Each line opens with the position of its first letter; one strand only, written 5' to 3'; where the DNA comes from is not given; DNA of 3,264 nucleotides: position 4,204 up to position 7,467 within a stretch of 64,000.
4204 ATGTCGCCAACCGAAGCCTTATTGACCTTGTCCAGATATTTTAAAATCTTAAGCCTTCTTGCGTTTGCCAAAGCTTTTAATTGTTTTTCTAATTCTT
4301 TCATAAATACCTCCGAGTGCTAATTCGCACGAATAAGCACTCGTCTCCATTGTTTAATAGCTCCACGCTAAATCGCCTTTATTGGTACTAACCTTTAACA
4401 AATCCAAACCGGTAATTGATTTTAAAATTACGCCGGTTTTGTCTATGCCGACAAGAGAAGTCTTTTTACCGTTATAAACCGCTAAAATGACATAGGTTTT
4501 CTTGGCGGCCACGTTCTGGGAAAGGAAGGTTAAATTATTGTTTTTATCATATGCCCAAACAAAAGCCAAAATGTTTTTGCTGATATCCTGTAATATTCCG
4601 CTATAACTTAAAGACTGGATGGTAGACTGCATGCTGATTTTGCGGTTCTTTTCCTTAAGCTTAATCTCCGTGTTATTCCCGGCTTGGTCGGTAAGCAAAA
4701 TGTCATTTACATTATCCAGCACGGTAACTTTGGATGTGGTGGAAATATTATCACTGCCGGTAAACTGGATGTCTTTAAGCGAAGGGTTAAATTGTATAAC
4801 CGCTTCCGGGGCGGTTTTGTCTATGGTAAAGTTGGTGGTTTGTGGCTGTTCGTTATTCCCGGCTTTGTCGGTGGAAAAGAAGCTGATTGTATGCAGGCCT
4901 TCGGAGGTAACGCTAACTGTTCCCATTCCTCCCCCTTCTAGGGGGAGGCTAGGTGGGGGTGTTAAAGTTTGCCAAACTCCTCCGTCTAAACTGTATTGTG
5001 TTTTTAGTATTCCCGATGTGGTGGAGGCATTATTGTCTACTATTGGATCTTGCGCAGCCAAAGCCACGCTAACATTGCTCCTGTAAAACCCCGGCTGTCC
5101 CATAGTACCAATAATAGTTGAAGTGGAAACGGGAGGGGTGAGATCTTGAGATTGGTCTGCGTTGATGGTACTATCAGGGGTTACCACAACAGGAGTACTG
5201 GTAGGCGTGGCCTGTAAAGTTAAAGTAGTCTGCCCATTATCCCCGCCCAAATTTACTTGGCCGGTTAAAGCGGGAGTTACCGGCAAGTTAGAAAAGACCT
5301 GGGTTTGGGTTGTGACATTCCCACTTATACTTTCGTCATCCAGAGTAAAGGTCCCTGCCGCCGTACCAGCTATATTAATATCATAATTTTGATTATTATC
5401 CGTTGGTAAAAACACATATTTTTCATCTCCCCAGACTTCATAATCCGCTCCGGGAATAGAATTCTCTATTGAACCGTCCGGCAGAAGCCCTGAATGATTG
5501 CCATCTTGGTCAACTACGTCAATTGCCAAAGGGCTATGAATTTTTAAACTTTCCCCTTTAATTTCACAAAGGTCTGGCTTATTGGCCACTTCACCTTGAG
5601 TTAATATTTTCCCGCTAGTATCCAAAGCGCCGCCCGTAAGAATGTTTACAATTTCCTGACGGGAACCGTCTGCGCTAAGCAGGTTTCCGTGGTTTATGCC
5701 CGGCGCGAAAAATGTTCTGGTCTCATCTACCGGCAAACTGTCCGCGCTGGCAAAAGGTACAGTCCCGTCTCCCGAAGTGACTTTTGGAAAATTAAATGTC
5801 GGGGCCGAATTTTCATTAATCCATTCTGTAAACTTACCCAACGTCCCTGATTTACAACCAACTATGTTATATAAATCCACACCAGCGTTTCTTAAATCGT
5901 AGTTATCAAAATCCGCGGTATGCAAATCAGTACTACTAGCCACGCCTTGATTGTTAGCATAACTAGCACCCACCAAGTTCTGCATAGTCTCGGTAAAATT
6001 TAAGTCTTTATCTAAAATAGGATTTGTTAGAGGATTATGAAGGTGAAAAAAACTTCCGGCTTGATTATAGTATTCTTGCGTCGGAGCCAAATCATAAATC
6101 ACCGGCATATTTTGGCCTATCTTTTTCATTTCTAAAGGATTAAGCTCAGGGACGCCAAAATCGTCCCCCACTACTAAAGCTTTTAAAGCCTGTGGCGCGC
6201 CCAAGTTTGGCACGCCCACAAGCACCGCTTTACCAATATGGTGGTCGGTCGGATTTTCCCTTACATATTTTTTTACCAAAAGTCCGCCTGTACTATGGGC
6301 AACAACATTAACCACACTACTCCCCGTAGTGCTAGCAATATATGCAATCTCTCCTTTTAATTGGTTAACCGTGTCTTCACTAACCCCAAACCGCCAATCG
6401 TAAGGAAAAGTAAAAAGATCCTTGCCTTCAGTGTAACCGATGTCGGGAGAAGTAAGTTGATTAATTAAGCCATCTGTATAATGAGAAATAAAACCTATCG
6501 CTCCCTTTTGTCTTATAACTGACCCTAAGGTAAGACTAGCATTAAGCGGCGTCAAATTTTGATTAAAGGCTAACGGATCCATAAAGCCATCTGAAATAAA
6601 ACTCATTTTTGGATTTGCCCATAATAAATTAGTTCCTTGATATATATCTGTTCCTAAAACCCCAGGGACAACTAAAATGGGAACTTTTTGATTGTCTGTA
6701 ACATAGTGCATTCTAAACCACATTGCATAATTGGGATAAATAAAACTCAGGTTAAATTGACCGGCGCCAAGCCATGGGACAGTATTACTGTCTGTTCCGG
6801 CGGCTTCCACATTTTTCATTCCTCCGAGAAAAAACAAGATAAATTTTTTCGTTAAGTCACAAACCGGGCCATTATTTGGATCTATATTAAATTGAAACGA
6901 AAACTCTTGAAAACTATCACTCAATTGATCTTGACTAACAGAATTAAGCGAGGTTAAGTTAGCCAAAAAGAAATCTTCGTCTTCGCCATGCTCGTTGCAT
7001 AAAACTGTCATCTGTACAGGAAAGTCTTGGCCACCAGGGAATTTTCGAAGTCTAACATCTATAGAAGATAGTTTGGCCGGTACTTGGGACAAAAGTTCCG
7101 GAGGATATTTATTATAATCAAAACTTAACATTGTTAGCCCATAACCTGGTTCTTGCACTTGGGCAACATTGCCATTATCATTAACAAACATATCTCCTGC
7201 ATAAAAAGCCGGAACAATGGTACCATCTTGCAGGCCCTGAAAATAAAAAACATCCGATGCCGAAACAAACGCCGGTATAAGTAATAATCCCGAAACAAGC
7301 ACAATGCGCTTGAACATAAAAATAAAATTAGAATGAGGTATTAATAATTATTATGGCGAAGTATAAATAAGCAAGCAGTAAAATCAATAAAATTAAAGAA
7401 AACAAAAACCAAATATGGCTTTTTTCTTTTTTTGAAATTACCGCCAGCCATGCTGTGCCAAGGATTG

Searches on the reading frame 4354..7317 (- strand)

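Call 10: search_protein_families(library=pfam, proteins=[window:4354-7317:-], max_evalue=0.01)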
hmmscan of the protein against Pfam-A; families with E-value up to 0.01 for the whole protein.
window:4354-7317:- (987 aa): 2 families
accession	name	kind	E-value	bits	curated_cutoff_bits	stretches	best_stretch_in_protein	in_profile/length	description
PF02450.21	LCAT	-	1.2e-18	67.9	21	1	292-420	78-212/392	Lecithin:cholesterol acyltransferase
PF19077.6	Big_13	-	0.0076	17.2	27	1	804-833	72-101/102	Bacterial Ig-like domain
